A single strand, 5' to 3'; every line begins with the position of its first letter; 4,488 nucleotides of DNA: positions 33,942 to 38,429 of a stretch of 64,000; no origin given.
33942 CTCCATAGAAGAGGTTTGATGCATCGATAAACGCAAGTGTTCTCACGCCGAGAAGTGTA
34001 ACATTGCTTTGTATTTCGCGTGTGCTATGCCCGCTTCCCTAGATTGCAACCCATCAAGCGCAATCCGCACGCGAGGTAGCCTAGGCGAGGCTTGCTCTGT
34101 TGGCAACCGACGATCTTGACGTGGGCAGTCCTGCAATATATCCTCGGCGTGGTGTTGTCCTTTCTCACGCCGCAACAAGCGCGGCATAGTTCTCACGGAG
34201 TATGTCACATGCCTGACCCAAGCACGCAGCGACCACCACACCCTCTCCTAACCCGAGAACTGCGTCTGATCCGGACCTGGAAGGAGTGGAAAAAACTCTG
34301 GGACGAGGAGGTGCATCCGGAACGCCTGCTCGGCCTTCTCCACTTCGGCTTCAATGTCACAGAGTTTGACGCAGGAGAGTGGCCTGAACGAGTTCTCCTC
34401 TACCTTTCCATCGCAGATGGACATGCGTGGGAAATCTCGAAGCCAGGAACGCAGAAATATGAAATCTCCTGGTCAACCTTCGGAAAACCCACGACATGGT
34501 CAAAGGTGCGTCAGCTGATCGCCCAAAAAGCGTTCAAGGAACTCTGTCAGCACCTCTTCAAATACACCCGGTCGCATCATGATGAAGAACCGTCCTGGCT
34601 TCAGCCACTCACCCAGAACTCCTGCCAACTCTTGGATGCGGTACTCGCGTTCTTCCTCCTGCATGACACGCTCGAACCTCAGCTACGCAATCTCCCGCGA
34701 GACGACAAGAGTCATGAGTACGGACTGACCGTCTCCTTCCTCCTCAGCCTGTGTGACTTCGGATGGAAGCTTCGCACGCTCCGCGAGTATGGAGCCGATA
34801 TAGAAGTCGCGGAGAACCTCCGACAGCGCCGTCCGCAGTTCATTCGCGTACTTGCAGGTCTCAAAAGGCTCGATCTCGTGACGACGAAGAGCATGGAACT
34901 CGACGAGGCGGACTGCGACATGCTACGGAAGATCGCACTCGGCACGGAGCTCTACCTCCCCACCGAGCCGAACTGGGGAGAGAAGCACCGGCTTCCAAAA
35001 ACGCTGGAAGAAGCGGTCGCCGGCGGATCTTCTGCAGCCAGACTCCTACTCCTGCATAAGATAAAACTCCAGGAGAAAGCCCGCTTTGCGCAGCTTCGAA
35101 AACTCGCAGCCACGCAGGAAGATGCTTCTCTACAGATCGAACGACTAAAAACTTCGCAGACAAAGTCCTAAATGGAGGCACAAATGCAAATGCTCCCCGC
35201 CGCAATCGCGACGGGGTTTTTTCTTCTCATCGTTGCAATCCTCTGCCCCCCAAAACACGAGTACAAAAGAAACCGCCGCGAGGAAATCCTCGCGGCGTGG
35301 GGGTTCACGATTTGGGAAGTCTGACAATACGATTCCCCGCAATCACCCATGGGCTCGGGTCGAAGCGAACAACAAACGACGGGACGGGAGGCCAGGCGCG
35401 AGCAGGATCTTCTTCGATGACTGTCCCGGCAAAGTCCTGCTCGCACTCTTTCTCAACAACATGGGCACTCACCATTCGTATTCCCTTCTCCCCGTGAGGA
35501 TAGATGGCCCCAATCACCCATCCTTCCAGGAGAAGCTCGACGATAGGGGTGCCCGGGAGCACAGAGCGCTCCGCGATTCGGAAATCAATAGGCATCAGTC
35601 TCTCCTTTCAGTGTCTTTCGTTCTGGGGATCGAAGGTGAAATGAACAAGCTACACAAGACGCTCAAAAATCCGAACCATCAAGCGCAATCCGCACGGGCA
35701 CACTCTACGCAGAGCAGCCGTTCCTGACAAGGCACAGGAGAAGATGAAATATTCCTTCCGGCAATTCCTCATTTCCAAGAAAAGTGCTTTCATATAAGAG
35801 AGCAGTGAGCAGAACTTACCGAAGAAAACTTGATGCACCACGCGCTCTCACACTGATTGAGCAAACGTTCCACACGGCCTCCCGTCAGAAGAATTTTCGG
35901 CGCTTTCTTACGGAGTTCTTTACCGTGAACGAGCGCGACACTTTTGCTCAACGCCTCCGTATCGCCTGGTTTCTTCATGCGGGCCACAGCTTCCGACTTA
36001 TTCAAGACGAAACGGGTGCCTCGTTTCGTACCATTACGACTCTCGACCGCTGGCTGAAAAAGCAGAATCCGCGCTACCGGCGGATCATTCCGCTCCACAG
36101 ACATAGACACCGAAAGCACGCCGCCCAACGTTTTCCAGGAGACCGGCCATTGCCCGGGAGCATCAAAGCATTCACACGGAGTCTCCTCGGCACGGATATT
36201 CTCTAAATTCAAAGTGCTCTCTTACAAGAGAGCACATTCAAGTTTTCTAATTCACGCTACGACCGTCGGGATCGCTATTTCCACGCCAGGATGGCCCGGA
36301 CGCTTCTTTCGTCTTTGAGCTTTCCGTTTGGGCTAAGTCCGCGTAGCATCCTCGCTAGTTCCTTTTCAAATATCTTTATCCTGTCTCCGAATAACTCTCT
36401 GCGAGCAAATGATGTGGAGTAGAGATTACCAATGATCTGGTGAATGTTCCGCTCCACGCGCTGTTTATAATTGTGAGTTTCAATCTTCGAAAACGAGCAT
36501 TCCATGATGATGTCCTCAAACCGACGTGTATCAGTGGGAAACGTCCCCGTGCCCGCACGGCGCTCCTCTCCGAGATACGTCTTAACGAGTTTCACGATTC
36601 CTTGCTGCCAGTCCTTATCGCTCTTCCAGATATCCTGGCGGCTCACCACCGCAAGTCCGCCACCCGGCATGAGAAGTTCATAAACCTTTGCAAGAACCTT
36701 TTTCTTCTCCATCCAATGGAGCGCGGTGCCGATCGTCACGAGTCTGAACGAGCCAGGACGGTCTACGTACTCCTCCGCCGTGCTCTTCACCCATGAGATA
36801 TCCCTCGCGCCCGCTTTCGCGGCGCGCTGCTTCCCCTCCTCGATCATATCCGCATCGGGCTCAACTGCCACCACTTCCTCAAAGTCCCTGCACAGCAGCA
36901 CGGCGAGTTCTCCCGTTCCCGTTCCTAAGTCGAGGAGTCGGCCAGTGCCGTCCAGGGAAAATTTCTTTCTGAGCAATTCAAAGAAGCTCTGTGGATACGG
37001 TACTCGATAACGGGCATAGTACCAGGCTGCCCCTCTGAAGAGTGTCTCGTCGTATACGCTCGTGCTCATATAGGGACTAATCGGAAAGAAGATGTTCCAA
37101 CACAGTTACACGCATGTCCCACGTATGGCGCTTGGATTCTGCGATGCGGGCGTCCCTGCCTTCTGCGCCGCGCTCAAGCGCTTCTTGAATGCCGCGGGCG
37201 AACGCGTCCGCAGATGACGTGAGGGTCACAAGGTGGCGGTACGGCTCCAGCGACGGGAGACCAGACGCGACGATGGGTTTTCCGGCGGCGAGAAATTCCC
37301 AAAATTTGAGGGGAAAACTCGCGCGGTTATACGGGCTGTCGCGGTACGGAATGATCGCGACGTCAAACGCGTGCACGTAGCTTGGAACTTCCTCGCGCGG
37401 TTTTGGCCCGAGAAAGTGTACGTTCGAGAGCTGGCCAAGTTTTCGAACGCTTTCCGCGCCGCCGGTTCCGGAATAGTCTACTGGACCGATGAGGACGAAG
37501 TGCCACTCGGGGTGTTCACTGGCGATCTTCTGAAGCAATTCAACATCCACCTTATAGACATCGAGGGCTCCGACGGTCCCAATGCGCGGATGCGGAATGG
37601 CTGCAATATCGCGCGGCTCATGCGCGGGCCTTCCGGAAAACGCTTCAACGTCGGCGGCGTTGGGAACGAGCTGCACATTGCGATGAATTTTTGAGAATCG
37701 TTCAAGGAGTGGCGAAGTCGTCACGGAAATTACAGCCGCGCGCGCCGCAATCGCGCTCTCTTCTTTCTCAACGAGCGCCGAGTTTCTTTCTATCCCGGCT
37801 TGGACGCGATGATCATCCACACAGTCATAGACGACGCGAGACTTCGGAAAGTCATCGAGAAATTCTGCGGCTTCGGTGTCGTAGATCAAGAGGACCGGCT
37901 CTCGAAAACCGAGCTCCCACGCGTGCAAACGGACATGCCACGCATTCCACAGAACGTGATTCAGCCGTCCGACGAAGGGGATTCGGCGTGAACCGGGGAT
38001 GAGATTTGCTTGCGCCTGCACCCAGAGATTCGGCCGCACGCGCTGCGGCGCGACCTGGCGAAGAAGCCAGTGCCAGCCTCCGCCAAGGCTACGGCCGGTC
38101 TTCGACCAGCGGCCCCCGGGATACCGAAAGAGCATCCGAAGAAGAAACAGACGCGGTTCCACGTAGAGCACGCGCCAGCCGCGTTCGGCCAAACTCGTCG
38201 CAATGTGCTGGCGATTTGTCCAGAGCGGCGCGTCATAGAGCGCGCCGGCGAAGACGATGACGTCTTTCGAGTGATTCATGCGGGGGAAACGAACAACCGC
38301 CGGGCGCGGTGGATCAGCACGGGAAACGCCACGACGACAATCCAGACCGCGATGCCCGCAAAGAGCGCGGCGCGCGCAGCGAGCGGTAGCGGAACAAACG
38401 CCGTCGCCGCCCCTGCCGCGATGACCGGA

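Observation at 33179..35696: Three direct copies of the GT4 gene's start region partition a compositionally foreign island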

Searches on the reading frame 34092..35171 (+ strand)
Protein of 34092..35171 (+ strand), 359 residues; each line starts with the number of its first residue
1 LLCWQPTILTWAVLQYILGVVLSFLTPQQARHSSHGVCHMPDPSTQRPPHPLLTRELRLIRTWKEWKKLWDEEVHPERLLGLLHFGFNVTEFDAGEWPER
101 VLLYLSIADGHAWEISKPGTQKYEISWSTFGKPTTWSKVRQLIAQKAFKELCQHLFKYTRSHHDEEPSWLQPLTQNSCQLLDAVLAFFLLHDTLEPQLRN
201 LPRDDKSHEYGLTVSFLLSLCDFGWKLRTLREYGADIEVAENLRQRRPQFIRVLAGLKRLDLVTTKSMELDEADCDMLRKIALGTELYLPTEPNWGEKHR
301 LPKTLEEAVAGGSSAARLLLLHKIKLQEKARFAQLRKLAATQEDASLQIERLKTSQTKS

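Call 9: search_protein_families(library=pfam, proteins=[window:34092-35171:+], max_evalue=0.01)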
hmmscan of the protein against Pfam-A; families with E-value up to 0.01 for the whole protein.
window:34092-35171:+ (359 aa): 0 families

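Call 28: find_homologous_proteins(query=window:34209-35171:+, max_evalue=0.00001)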
Query window:34209-35171:+ (320 aa): 14 proteins with E <= 0.00001 among 4956 candidates.
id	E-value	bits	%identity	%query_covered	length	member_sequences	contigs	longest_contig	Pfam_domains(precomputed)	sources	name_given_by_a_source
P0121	2.2e-214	729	100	100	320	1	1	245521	-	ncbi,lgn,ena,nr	ncbi:MAG: hypothetical protein G01um101438_516 [Parcubacteria group bacterium Gr01-1014_38]|nr:MAG: 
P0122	3.0e-97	344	52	100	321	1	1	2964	-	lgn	-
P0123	1.2e-95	339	53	99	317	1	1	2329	-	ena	-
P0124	1.0e-92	329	53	98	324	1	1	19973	-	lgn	-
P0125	7.4e-92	326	49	98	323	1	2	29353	-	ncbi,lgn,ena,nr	ncbi:MAG: hypothetical protein G01um1014106_409 [Parcubacteria group bacterium Gr01-1014_106]|nr:MAG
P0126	7.3e-91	323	52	98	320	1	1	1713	-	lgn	-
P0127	2.5e-89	318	54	97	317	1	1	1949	-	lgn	-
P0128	4.8e-86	307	48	98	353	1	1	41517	-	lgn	-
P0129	2.8e-56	209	58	53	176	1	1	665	-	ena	-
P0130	1.6e-53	200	41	96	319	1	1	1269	-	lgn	-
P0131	4.5e-26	110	32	92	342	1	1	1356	-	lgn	-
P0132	7.5e-23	99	31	95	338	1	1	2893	-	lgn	-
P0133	1.3e-22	99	33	95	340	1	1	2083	-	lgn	-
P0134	1.7e-21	95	32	92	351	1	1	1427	-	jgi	-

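Call 46: search_protein_families(library=phrogs, proteins=[window:34209-35171:+], max_evalue=0.01)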
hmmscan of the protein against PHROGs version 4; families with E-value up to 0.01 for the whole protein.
window:34209-35171:+ (320 aa): 0 families

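Call 47: search_protein_families(library=padloc, proteins=[window:34209-35171:+], max_evalue=0.01)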
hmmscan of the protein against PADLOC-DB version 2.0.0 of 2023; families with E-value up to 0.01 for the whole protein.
window:34209-35171:+ (320 aa): 0 families

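Call 53: predict_structure(alignment_id=A2)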
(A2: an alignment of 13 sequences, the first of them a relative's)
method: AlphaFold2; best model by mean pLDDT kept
length: 320 residues; sequences in the alignment: 13
mean_pLDDT: 82.4   pTM: 0.77
mean pLDDT of the five models: 82.4, 81.4, 80.7, 80.7, 79.3
residues with pLDDT >= 90: 138; 70-90: 131; 50-70: 28; < 50: 23
segments of 3 or more residues with pLDDT < 50: 1-7, 78-91
pLDDT, mean of each block of 10 residues (from residue 1): 46 59 88 84 86 79 93 62 46 69 91 87 66 85 93 78 89 94 84 76 91 94 90 95 91 77 93 93 93 94 92 76
secondary structure, 60 per line:
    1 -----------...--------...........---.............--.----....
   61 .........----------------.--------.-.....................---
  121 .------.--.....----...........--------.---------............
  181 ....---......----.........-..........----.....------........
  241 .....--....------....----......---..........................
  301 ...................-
elements in order: H24-33 H37-49 H57-69 H97-117 H131-135 H140-149 H169-184 H188-193 H198-206 H208-217 H222-226 H233-245 E248-251 E258-261 H266-271 H275-319

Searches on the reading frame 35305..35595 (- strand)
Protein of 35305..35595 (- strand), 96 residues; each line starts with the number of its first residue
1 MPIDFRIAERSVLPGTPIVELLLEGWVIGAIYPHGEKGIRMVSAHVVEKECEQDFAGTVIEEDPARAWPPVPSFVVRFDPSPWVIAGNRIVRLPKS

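Call 9: search_protein_families(library=pfam, proteins=[window:35305-35595:-], max_evalue=0.01)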
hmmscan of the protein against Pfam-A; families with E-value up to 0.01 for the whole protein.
window:35305-35595:- (96 aa): 0 families

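Call 46: search_protein_families(library=phrogs, proteins=[window:35305-35595:-], max_evalue=0.01)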
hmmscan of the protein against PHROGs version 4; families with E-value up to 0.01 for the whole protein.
window:35305-35595:- (96 aa): 0 families

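Call 47: search_protein_families(library=padloc, proteins=[window:35305-35595:-], max_evalue=0.01)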
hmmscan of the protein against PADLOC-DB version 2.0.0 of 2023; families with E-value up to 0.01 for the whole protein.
window:35305-35595:- (96 aa): 0 families

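Call 81: search_protein_representatives(protein=window:35305-35595:-)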
Query: 96 residues. Proteins with E-value up to 0.001 (for the whole library): 71; up to 1e-10: 31; up to 1e-30: 0. The best 71 are listed.
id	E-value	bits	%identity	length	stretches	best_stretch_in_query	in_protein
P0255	2.1e-23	98.5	50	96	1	1-94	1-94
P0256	8.5e-23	96.5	52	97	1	3-95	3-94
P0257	1.1e-21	93.0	46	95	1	3-94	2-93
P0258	1.1e-21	93.0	50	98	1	1-92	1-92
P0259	6.5e-20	87.3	48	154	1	1-96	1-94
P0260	4.2e-18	81.4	46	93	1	1-92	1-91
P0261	5.8e-18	81.0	44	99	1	3-93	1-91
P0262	3.4e-17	78.5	50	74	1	31-94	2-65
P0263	4.4e-17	78.2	45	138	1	3-93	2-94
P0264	5.9e-17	77.8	46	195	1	1-94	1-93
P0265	7.0e-16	74.3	41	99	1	1-90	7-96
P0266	1.2e-14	70.4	48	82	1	21-95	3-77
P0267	2.3e-14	69.4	40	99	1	3-94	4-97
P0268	3.4e-14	68.9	43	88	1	1-94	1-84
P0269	7.5e-14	67.8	40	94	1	1-92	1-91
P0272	1.2e-13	67.1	36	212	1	3-87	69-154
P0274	3.0e-13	65.9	39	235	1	3-90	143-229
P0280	1.9e-11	60.0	38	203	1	3-93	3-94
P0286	1.3e-10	57.4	36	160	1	2-92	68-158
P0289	1.0e-09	54.5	34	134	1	2-93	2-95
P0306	5.2e-07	45.8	38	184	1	3-94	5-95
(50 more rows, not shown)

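Call 82: search_protein_families(library=pfam, proteins=[P0259, P0263, P0264, P0272, P0274, P0280, P0286, P0306, P0255, P0289], max_evalue=0.01)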
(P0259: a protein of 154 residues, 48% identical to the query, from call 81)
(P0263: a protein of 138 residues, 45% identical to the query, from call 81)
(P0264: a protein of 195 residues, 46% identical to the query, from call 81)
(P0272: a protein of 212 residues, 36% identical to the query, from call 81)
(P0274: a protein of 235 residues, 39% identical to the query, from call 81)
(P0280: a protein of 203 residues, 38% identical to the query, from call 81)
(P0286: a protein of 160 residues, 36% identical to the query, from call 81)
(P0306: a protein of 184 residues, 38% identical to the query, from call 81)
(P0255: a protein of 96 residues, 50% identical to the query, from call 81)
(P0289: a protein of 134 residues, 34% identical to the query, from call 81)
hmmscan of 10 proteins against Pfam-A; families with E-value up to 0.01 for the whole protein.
P0259 (154 aa): 0 families

P0263 (138 aa): 1 family
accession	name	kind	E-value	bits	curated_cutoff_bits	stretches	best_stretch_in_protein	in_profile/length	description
PF12396.14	DUF3659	-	0.0067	16.7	24.8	0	109-133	28-53/61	Protein of unknown function (DUF3659)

P0264 (195 aa): 0 families

P0272 (212 aa): 0 families

P0274 (235 aa): 1 family
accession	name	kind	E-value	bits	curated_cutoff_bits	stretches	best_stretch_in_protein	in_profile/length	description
PF00072.30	Response_reg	-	5.5e-11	43.1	30.2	1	11-130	1-111/111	Response regulator receiver domain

P0280 (203 aa): 0 families

P0286 (160 aa): 0 families

P0306 (184 aa): 0 families

P0255 (96 aa): 0 families

P0289 (134 aa): 1 family
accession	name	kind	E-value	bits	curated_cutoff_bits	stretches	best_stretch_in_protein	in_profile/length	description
PF07754.17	HVO_2753_ZBP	-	0.0049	17.1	33.2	1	96-122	3-29/46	Small zinc finger protein HVO_2753-like, Zn-binding pocket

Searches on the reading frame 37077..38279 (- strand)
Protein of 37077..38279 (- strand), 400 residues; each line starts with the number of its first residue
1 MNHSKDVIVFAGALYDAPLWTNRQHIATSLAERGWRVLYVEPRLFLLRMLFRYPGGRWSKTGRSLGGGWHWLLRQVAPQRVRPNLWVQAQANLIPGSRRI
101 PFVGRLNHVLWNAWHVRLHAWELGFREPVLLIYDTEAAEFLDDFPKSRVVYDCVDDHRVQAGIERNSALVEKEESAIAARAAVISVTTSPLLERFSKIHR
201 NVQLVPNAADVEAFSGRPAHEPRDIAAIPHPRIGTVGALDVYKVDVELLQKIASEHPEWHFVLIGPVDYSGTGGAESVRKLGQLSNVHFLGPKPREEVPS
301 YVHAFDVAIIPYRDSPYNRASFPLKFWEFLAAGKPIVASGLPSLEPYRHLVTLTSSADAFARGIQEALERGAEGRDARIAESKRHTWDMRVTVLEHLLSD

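Call 9: search_protein_families(library=pfam, proteins=[window:37077-38279:-], max_evalue=0.01)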
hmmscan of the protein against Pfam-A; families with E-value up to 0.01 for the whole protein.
window:37077-38279:- (400 aa): 3 families
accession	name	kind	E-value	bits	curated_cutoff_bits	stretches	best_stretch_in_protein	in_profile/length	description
PF13692.12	Glyco_trans_1_4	-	1.5e-13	51.6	27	1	231-369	2-141/142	Glycosyl transferases group 1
PF00534.26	Glycos_transf_1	-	6.5e-11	42.5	26.4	1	246-376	34-162/172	Glycosyl transferases group 1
PF13524.12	Glyco_trans_1_2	-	3.9e-07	30.6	25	1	247-394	4-142/144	Glycosyl transferase-like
